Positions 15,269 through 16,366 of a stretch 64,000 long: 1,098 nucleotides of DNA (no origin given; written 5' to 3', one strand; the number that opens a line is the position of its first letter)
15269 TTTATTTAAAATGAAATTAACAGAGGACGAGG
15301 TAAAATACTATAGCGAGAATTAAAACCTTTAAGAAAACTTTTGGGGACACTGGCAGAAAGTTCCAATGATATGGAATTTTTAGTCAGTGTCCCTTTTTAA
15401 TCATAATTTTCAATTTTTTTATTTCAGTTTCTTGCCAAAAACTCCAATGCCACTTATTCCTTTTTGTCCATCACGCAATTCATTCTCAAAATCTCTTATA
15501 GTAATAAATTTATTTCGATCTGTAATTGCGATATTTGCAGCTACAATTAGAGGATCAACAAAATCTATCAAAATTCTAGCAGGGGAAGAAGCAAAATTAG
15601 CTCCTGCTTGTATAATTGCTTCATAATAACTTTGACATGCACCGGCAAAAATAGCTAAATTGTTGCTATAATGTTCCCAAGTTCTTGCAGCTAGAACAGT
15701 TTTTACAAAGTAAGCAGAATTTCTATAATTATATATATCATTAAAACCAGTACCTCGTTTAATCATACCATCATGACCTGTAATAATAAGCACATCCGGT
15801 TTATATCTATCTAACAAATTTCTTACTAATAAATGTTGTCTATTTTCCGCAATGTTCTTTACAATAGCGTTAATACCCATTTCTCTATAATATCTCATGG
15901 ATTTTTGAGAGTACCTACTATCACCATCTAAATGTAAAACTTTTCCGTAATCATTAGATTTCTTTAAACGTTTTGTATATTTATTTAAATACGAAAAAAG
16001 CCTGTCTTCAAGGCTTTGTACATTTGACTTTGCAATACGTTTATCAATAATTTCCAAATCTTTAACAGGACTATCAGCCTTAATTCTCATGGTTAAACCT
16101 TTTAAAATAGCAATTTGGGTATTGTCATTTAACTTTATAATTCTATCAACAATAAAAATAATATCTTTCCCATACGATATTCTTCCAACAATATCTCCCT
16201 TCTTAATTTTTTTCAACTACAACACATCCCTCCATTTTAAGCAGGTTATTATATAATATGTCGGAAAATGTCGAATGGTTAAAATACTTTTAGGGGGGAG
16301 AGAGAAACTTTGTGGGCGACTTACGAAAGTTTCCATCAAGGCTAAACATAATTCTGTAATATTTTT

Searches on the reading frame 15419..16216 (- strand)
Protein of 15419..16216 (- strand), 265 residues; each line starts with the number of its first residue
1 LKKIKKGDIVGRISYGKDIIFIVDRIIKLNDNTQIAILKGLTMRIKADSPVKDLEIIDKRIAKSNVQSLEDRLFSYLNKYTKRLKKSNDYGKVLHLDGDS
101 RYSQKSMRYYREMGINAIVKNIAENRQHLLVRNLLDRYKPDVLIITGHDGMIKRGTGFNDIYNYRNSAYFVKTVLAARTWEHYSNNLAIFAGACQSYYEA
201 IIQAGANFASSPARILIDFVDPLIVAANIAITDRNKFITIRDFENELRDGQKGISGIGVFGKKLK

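Call 17: find_related_loci(query=window:15419-16216:-, collection=genome_contigs, flank=10000)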
Query window:15419-16216:- (265 aa) in genome_contigs; peptide patterns used: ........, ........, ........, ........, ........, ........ (x = any residue, [..] = any of these).
373 stretches matched a pattern; 77 encode a relative of the query (tblastn E <= 1e-3); 77 distinct loci.
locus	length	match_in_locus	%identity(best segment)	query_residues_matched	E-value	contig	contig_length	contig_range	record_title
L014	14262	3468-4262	81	1-265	4e-149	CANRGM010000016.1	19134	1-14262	MAG: uncultured Clostridia bacterium isolate Lapin-022__bin89 genome assembly, contig: Lapin-022__NODE_2784_length_19134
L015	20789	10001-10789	83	1-263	2e-147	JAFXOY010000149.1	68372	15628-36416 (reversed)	MAG: Clostridia bacterium isolate RGIG6613 Sheep_Rumen-1__c1267382, whole genome shotgun sequence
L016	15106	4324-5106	82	1-261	1e-145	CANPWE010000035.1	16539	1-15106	MAG: uncultured Clostridia bacterium isolate Lapin-001__bin11 genome assembly, contig: Lapin-001__NODE_3545_length_16539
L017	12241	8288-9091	80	1-263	7e-143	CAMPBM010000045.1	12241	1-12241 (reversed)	MAG: uncultured Lachnospiraceae bacterium isolate SRR873610_bin.4_metaWRAP_v1.3_MAG genome assembly, contig: NODE_11504_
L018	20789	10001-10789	79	1-263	1e-142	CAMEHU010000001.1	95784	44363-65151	MAG: uncultured Lachnospiraceae bacterium isolate SRR11489746_bin.110_metaWRAP_v1.3_MAG genome assembly, contig: ERZ1146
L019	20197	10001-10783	78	1-261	3e-139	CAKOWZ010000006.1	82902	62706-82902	MAG: uncultured Clostridia bacterium isolate REFINED_METABAT215_TOP10_CONTIGS_1500_ASSEMBLY_K77_MERGED__Hadza_MoBio_C-RE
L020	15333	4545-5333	80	1-263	8e-137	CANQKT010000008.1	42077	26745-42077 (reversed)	MAG: uncultured Clostridia bacterium isolate Lapin-027__bin27 genome assembly, contig: Lapin-027__NODE_652_length_42077_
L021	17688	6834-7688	59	1-264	4e-107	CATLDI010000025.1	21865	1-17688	MAG TPA_asm: uncultured Clostridiaceae bacterium isolate MGG12156_1680015467 genome assembly, contig: ERR3199681_2595, w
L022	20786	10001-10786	62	1-255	1e-106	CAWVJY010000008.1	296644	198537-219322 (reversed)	MAG: Bacillota bacterium isolate metabat2_6737_HOM_CTRL_metaflye.277 MAG genome assembly, contig: contig_4701, whole gen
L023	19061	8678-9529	59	1-263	9e-107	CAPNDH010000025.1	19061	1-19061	MAG TPA_asm: uncultured Clostridia bacterium isolate MGBC165436 genome assembly, contig: MGBC165436.25, whole genome sho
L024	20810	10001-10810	60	1-263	4e-105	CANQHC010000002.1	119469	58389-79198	MAG: uncultured Clostridia bacterium isolate Lapin-028__bin33 genome assembly, contig: Lapin-028__NODE_96_length_119469_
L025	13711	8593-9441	57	1-265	7e-105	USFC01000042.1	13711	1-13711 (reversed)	uncultured Clostridium sp. isolate UMGS1663 genome assembly, contig: NODE_2665_length_13711_cov_5.894186, whole genome s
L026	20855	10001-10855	57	1-264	1e-104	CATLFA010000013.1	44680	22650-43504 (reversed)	MAG TPA_asm: uncultured Clostridiaceae bacterium isolate MGG08105_1680015421 genome assembly, contig: ERR3199605_1036, w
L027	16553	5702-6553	57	1-263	1e-104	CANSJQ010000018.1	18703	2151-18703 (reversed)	MAG TPA_asm: uncultured Clostridiaceae bacterium isolate SRR15730525_bin.6_metawrap_v1.3_MAG genome assembly, contig: NO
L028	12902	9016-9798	61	1-254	2e-104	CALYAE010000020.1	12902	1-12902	MAG: uncultured Clostridia bacterium isolate E13__bin84 genome assembly, contig: E13__k127_855288, whole genome shotgun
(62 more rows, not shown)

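Call 35: search_protein_families(library=pfam, proteins=[L019:11182-12066:-, L019:12234-12827:-, L015:14032-14517:-, L015:15065-15895:-, L018:14900-16597:-], max_evalue=0.01)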
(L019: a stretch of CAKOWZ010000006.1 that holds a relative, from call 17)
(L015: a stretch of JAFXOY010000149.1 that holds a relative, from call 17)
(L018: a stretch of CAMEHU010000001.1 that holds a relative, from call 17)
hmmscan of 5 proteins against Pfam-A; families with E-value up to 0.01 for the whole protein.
L019:11182-12066:- (294 aa): 1 family
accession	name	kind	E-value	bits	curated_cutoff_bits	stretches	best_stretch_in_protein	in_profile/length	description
PF08843.17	AbiEii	-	6.4e-38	131.5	22.5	1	39-266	1-227/238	Nucleotidyl transferase AbiEii toxin, Type IV TA system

L019:12234-12827:- (197 aa): 2 families
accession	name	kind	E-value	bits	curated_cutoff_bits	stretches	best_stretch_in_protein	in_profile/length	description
PF13338.12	AbiEi_4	-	9.1e-10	38.9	25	1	9-53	2-46/49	Transcriptional regulator, AbiEi antitoxin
PF17194.10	AbiEi_3_N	-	0.00012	22.5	26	1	19-61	15-58/93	Transcriptional regulator, AbiEi antitoxin N-terminal domain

L015:14032-14517:- (161 aa): 3 families
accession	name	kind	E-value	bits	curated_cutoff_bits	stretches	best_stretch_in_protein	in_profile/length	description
PF04892.17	VanZ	-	2.4e-24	86.8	30.1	1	15-152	2-125/126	VanZ like family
PF23456.1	CSDE1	-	0.0032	18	27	1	40-81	4-44/84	Cold shock domain-containing protein E1 CSD domain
PF06011.17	TRP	-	0.0038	16.5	28.5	0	13-158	156-254/426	Transient receptor potential (TRP) ion channel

L015:15065-15895:- (276 aa): 2 families
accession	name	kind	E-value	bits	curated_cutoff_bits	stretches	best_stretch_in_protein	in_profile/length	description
PF02498.22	Bro-N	-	1e-11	45.7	25.6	1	15-111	2-93/96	BRO family, N-terminal domain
PF15188.11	CCDC-167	-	0.0031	18.2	27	1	207-271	17-68/84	Coiled-coil domain-containing protein 167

L018:14900-16597:- (565 aa): 3 families
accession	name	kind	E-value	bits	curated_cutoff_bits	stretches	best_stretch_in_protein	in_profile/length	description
PF07508.19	Recombinase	-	4.1e-23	82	21.1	1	202-323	3-98/102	Recombinase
PF00239.26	Resolvase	-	1e-22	81.2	23.3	1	23-176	3-144/145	Resolvase, N terminal domain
PF13408.12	Zn_ribbon_recom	-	2e-10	41.3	25.3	1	340-401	1-56/58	Recombinase zinc beta ribbon domain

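Call 45: search_protein_families(library=pfam, proteins=[L018:14432-14878:-], max_evalue=0.01)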
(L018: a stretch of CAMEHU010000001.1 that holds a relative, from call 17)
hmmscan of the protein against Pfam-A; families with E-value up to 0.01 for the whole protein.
L018:14432-14878:- (148 aa): 1 family
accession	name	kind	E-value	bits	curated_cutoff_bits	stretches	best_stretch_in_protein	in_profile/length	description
PF03720.21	UDPG_MGDP_dh_C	-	2.7e-11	44.2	30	1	60-127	1-72/103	UDP-glucose/GDP-mannose dehydrogenase family, UDP binding domain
